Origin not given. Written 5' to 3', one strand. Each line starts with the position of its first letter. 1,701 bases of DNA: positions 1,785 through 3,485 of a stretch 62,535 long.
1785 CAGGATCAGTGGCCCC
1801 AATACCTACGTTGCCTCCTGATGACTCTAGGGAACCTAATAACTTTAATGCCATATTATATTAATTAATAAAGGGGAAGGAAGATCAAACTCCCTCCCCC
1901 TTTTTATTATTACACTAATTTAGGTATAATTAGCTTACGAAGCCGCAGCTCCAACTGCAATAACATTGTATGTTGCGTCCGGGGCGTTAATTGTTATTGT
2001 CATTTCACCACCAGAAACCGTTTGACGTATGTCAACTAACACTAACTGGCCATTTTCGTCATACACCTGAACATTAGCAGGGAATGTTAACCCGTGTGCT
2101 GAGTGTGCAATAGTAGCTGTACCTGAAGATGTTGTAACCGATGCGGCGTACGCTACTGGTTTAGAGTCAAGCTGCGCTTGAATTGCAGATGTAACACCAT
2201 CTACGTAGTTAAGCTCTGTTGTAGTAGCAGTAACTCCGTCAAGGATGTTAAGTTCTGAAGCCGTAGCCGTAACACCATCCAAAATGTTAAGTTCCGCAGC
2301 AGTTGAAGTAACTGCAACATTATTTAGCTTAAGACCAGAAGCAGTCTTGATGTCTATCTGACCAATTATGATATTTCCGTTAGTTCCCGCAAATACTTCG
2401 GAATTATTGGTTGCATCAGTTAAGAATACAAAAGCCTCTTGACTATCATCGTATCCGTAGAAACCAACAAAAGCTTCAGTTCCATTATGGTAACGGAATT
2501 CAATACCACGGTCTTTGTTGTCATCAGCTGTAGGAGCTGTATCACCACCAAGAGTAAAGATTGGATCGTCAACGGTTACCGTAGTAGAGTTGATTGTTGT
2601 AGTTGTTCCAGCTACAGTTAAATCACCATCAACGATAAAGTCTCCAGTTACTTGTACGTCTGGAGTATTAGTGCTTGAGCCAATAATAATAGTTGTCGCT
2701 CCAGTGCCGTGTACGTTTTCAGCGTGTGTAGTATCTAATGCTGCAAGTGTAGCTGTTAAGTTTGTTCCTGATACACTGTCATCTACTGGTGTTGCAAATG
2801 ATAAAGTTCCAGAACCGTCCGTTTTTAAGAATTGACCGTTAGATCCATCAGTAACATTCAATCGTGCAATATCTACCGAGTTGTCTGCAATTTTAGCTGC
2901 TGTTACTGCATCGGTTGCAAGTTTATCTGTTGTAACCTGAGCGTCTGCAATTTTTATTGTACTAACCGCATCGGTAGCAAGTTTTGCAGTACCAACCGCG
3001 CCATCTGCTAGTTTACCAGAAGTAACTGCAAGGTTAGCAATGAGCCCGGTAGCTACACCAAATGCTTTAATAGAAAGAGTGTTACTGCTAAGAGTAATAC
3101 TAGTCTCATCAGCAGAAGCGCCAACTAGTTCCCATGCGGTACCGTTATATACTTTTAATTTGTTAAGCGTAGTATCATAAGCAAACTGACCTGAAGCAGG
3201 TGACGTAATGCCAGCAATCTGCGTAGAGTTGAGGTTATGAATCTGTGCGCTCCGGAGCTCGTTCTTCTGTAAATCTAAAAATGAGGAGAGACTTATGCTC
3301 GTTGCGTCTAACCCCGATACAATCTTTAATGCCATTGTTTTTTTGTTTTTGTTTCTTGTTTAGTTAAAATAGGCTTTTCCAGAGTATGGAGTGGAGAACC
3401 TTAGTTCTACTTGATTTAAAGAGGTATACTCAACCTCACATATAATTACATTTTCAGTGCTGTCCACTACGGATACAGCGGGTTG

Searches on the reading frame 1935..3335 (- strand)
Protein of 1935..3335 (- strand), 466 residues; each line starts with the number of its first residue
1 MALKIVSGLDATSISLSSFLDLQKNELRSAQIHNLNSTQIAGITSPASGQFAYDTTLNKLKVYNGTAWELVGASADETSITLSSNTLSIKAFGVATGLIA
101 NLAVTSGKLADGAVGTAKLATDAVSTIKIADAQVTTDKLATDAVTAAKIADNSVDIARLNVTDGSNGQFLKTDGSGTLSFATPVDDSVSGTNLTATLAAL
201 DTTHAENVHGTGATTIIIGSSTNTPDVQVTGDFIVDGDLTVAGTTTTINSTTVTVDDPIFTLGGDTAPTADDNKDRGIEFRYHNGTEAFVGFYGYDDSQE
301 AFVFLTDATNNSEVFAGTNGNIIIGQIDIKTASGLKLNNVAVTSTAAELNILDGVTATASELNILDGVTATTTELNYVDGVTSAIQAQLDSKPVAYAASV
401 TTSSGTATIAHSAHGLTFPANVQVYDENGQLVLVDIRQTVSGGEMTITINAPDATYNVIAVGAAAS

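Call 33: search_protein_families(library=phrogs, proteins=[window:1935-3335:-], max_evalue=0.001)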
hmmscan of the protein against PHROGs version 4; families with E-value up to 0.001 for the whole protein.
window:1935-3335:- (466 aa): 11 families
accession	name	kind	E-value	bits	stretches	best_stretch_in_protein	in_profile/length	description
phrog_697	-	head and packaging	1.4e-43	149.6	1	215-409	1239-1433/2079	structural protein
phrog_15769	-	unknown function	6.5e-16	59.2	2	267-382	418-519/560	-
phrog_28766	-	tail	1.3e-11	44.5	1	86-182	143-238/472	tail fiber protein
phrog_892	-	tail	2.5e-11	43.9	1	93-155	349-411/782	tail fiber protein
phrog_8309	-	unknown function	7.1e-09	36.2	1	17-152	4-125/312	-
phrog_21412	-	tail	4.3e-08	32.3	2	94-254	166-317/1452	tail fiber protein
phrog_29288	-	unknown function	1e-07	30.8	1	324-387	807-870/1558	-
phrog_13518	-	unknown function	7e-06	25.3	0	48-86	589-629/1230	-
phrog_26466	-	unknown function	0.00026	19.1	1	92-257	1827-1983/2337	-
phrog_1959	-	unknown function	0.00041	21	1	22-86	42-106/298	-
phrog_2295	-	unknown function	0.00045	19.9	1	24-84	511-572/1183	-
